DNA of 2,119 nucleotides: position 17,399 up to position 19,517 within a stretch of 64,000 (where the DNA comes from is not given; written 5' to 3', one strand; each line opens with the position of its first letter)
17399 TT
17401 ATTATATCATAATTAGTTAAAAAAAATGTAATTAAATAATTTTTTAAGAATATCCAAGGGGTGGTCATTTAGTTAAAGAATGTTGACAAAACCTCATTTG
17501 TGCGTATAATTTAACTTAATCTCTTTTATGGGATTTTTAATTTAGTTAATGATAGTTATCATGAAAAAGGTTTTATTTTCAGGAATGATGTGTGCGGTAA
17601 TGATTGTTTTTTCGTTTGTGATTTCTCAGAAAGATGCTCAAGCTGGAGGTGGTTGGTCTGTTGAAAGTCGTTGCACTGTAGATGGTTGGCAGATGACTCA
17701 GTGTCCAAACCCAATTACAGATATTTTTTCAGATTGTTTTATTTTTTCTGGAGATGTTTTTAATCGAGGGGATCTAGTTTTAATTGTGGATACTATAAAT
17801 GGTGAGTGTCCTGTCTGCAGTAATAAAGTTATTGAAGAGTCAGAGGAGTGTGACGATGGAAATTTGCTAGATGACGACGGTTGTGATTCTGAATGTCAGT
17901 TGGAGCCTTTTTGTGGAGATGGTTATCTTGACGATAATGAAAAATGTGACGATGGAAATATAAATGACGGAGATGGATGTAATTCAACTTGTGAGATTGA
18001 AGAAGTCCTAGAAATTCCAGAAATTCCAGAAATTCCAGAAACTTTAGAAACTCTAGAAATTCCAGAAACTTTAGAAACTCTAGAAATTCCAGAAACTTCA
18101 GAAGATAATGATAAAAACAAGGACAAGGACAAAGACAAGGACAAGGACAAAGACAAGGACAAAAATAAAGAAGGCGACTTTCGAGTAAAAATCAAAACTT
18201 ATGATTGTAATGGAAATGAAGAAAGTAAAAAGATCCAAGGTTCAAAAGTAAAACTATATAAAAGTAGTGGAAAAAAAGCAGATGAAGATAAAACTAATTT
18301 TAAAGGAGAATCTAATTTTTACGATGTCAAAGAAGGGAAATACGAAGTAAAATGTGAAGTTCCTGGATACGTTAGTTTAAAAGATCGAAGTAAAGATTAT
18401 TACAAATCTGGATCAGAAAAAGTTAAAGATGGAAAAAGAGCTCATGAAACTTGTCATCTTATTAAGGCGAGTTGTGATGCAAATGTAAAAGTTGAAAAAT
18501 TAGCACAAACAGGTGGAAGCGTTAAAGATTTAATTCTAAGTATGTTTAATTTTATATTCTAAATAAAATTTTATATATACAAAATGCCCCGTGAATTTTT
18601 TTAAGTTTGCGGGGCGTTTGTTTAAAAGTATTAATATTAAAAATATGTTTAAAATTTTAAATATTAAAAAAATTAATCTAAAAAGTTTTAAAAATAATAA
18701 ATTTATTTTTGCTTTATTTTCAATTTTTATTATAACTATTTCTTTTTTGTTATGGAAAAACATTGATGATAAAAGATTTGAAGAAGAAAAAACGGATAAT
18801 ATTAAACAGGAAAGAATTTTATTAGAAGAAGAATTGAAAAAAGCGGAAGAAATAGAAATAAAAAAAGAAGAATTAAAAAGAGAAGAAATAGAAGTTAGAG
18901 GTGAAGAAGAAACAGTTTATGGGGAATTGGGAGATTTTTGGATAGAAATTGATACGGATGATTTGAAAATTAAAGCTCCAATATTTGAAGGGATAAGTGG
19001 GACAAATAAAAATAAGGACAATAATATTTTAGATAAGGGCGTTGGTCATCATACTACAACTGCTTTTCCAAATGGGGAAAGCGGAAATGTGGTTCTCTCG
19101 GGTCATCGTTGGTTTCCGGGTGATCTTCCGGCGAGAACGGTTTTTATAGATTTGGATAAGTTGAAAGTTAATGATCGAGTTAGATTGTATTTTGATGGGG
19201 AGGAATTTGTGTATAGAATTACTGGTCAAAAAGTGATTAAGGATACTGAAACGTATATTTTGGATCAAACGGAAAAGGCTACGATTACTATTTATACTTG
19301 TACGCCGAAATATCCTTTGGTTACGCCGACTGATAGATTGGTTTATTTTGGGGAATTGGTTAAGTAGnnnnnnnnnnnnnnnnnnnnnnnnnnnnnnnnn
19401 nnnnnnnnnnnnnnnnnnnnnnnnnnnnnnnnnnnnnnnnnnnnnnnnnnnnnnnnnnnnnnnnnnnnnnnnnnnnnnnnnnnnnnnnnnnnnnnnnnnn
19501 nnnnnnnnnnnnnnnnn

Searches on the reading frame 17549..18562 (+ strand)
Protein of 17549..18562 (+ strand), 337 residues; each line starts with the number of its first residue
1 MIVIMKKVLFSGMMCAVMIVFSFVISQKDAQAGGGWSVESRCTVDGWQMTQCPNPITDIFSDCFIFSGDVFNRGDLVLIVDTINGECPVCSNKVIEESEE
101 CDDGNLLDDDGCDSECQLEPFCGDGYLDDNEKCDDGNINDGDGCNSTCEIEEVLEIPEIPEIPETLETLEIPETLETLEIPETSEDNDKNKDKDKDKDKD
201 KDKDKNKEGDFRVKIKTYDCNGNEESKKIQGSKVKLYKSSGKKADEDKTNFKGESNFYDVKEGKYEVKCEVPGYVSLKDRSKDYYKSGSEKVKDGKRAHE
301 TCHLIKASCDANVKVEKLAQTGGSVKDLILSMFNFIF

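Call 32: search_protein_families(library=pfam, proteins=[window:17549-18562:+], max_evalue=0.00001)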
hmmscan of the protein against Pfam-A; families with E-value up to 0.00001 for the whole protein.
window:17549-18562:+ (337 aa): 2 families
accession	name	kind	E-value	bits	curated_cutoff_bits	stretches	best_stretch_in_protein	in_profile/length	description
PF13948.11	DUF4215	-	1.8e-11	44.6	27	1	81-117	11-47/47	Domain of unknown function (DUF4215)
PF17210.9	SdrD_B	-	2.6e-06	28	29.7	1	223-283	18-80/112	SdrD B-like domain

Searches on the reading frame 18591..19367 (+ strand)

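Call 32: search_protein_families(library=pfam, proteins=[window:18591-19367:+], max_evalue=0.00001)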
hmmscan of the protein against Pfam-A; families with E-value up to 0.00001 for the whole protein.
window:18591-19367:+ (258 aa): 1 family
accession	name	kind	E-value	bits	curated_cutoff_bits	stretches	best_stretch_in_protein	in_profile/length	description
PF04203.18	Sortase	-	3.5e-23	82.2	26.6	1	123-257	4-125/125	Sortase domain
